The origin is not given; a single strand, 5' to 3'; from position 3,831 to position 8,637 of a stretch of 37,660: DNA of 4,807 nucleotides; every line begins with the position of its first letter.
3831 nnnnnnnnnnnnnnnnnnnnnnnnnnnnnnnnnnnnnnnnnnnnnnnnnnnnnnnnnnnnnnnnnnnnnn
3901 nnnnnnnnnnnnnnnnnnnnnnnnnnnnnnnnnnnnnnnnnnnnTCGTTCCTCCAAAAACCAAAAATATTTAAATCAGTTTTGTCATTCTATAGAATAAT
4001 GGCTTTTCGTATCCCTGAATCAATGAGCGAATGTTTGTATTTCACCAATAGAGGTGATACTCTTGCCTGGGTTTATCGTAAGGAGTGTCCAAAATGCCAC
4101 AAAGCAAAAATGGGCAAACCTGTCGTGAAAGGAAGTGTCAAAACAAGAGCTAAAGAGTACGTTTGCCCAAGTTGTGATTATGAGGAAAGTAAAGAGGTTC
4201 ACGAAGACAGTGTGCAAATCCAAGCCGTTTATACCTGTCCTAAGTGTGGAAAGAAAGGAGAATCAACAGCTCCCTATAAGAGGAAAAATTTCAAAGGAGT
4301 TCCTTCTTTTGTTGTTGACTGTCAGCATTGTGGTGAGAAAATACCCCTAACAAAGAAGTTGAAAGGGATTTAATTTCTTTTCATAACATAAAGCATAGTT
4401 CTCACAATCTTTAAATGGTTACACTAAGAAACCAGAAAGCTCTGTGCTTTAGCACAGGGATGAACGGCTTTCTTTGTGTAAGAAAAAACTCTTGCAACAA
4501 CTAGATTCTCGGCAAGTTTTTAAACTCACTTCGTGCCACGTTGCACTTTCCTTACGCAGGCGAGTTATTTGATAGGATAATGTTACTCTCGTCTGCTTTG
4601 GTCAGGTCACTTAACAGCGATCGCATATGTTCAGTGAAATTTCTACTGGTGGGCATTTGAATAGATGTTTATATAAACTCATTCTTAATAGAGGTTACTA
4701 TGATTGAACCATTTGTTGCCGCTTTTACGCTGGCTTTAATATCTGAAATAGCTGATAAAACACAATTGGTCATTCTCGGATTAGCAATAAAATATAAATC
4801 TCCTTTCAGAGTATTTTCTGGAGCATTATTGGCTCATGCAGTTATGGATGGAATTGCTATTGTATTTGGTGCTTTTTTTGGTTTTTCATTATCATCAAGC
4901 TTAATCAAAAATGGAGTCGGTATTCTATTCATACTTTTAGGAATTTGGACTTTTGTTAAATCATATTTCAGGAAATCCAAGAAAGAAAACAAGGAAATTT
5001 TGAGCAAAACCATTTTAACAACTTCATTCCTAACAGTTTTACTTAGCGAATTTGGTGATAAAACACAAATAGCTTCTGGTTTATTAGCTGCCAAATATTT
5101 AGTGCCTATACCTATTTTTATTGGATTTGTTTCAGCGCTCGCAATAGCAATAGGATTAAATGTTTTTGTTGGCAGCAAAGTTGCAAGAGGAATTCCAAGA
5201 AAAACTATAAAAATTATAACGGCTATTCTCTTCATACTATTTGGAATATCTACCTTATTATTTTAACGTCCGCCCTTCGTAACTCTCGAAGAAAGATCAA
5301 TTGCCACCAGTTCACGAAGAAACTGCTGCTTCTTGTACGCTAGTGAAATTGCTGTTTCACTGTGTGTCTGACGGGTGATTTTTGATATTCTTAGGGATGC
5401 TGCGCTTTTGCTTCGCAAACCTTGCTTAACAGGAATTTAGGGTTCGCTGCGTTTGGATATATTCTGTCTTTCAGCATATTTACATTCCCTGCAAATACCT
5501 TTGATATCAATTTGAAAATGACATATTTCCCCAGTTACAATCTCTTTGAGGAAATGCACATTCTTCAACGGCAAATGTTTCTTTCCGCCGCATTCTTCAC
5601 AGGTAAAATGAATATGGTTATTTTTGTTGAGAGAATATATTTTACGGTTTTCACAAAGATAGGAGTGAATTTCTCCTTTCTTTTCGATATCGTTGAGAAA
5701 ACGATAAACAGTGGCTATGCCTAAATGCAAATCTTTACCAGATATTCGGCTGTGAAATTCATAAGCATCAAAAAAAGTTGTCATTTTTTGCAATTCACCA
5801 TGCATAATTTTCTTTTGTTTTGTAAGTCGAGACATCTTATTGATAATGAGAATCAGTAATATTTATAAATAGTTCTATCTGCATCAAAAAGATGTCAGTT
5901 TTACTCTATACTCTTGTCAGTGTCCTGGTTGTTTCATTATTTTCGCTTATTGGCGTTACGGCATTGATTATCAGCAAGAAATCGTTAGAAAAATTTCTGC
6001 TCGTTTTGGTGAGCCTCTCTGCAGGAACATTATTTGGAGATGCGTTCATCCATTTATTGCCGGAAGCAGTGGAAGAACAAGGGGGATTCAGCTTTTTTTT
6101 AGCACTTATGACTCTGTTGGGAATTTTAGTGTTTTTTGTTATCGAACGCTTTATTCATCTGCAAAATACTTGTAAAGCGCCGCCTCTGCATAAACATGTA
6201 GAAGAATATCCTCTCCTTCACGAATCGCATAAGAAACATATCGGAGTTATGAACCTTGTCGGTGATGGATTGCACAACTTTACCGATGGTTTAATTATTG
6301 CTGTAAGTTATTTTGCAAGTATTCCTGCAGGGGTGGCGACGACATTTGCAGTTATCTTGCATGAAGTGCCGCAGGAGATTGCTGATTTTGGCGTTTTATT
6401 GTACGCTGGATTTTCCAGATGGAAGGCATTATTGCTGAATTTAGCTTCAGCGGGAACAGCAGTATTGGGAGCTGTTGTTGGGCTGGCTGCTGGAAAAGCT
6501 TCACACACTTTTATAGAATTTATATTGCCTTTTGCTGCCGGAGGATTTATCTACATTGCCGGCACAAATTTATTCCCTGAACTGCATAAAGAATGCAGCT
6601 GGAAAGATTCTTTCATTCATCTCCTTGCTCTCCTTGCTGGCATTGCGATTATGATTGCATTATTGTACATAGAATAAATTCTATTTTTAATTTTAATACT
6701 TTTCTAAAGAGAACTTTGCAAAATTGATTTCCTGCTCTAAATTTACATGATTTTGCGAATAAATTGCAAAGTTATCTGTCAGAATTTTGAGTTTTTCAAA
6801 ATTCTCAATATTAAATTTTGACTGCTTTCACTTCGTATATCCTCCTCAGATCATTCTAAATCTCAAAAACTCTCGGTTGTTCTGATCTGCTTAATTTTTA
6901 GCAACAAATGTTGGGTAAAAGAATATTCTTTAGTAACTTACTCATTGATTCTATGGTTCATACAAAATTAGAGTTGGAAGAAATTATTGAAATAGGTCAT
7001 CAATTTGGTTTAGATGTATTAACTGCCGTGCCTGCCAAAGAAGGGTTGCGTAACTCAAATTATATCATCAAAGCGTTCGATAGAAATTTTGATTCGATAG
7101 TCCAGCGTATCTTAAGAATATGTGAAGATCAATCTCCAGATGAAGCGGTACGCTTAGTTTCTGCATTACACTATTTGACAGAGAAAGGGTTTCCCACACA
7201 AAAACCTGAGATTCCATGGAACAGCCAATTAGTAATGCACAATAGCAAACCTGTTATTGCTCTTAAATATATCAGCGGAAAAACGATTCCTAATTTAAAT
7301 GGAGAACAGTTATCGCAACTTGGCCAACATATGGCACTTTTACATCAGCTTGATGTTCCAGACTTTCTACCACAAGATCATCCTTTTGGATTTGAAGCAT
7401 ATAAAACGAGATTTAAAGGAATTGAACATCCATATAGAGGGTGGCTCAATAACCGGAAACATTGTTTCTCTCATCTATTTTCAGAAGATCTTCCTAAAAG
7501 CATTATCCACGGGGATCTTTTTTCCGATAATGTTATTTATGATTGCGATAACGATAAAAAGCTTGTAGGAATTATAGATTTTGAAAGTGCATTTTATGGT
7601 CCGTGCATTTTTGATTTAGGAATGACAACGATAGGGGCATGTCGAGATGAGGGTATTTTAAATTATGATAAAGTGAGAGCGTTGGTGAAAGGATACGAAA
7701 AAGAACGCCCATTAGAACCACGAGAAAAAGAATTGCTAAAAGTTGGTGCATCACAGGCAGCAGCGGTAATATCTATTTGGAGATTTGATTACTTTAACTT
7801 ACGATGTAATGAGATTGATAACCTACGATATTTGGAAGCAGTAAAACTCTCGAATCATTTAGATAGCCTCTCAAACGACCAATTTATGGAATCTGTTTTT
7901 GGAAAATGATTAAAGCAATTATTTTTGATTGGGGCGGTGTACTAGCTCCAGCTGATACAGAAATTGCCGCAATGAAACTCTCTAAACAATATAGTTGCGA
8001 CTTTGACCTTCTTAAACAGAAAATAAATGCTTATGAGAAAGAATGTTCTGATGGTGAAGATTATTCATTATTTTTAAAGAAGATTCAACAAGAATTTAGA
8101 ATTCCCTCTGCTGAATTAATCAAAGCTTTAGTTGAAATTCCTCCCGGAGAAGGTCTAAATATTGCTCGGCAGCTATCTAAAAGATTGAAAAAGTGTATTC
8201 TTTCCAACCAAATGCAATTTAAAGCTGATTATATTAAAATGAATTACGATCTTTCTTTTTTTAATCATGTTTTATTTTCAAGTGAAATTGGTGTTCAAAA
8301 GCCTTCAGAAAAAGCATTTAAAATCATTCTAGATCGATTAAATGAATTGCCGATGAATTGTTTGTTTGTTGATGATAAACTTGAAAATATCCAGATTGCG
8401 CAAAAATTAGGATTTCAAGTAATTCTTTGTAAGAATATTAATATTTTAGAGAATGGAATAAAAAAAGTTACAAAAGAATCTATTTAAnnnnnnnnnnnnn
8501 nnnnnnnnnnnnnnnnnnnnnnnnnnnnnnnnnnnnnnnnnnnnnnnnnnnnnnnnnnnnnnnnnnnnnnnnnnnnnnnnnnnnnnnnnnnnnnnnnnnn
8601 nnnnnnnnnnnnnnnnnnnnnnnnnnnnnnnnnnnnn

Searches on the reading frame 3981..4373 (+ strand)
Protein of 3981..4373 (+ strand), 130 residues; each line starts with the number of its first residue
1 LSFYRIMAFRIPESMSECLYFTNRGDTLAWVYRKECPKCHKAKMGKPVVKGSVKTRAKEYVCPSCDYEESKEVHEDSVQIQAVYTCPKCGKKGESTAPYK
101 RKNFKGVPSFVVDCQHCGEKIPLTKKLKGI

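Call 17: search_protein_families(library=pfam, proteins=[window:3981-4373:+], max_evalue=0.01)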
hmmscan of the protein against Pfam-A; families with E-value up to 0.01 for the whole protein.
window:3981-4373:+ (130 aa): 4 families
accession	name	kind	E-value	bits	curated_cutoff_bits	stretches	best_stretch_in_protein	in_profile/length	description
PF24441.1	DUF7560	-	0.002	18.2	27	0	110-125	4-19/44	Family of unknown function (DUF7560)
PF23499.1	YnfU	-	0.003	17.9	27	0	61-92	18-47/49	YnfU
PF07282.18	Cas12f1-like_TNB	-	0.0032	18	26.3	0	34-69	29-50/60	Cas12f1-like, TNB domain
PF13240.11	Zn_Ribbon_1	-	0.0096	16.1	25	0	86-97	2-13/23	zinc-ribbon domain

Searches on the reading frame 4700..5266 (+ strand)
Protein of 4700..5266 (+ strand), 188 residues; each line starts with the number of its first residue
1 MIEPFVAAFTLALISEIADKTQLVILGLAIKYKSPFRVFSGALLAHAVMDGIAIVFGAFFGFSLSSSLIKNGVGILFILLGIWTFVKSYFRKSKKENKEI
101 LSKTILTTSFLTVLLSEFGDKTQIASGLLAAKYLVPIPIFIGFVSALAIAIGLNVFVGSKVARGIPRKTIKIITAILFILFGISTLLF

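Call 17: search_protein_families(library=pfam, proteins=[window:4700-5266:+], max_evalue=0.01)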
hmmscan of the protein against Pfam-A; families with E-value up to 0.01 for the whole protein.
window:4700-5266:+ (188 aa): 2 families
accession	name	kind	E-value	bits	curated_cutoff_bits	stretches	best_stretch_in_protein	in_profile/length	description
PF01169.24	GDT1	-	3.6e-40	136.6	27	2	108-182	2-75/75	Divalent cation/proton antiporter GDT1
PF01925.25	TauE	-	0.00016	21.9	32.6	0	51-102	74-124/237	Sulfite exporter TauE/SafE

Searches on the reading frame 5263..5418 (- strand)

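Call 55: search_protein_families(library=pfam, proteins=[window:5263-5418:-], max_evalue=1)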
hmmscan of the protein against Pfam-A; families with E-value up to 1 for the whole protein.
window:5263-5418:- (51 aa): 1 family
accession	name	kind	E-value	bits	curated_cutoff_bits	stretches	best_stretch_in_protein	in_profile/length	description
PF23654.1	ARM_LIN_2nd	-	0.08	13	27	1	5-45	24-64/164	E3 ubiquitin-protein ligase LIN-like, ARM repeat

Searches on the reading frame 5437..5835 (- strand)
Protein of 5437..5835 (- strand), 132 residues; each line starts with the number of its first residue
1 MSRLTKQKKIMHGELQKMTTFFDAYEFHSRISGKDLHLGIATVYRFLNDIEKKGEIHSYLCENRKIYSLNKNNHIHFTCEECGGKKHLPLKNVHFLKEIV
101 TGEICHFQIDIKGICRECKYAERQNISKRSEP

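Call 17: search_protein_families(library=pfam, proteins=[window:5437-5835:-], max_evalue=0.01)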
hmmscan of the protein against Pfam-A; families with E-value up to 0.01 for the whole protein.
window:5437-5835:- (132 aa): 1 family
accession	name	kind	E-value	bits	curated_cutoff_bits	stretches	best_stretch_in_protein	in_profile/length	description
PF01475.25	FUR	-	8.8e-14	52.1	23.1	1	3-88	5-93/121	Ferric uptake regulator family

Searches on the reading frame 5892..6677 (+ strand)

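Call 17: search_protein_families(library=pfam, proteins=[window:5892-6677:+], max_evalue=0.01)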
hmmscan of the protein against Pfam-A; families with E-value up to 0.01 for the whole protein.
window:5892-6677:+ (261 aa): 1 family
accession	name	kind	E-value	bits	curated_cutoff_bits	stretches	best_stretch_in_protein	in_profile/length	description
PF02535.28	Zip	-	1.5e-47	162.8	35.1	2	114-257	174-322/323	ZIP Zinc transporter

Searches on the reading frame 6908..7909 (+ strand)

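Call 61: search_protein_families(library=pfam, proteins=[window:6908-7909:+], max_evalue=0.001)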
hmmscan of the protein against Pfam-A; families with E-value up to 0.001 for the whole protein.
window:6908-7909:+ (333 aa): 3 families
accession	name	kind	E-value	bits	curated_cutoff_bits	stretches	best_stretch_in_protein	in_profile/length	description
PF01636.29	APH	-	4e-23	82.8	23.2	1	41-268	3-238/239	Phosphotransferase enzyme family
PF03881.20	Fructosamin_kin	-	3.3e-06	27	22.4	1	194-268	185-256/288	Fructosamine kinase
PF02958.26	EcKL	-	0.0001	22.2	22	1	198-240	216-260/294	Ecdysteroid kinase-like family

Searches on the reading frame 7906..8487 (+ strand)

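Call 61: search_protein_families(library=pfam, proteins=[window:7906-8487:+], max_evalue=0.001)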
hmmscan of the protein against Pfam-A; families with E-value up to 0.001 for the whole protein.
window:7906-8487:+ (193 aa): 2 families
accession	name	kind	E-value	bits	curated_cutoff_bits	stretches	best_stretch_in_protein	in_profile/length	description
PF00702.32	Hydrolase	-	6.7e-11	43.4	26.4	1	2-169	1-191/191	haloacid dehalogenase-like hydrolase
PF13419.12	HAD_2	-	9.6e-07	29.5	23.8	1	91-174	93-177/178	Haloacid dehalogenase-like hydrolase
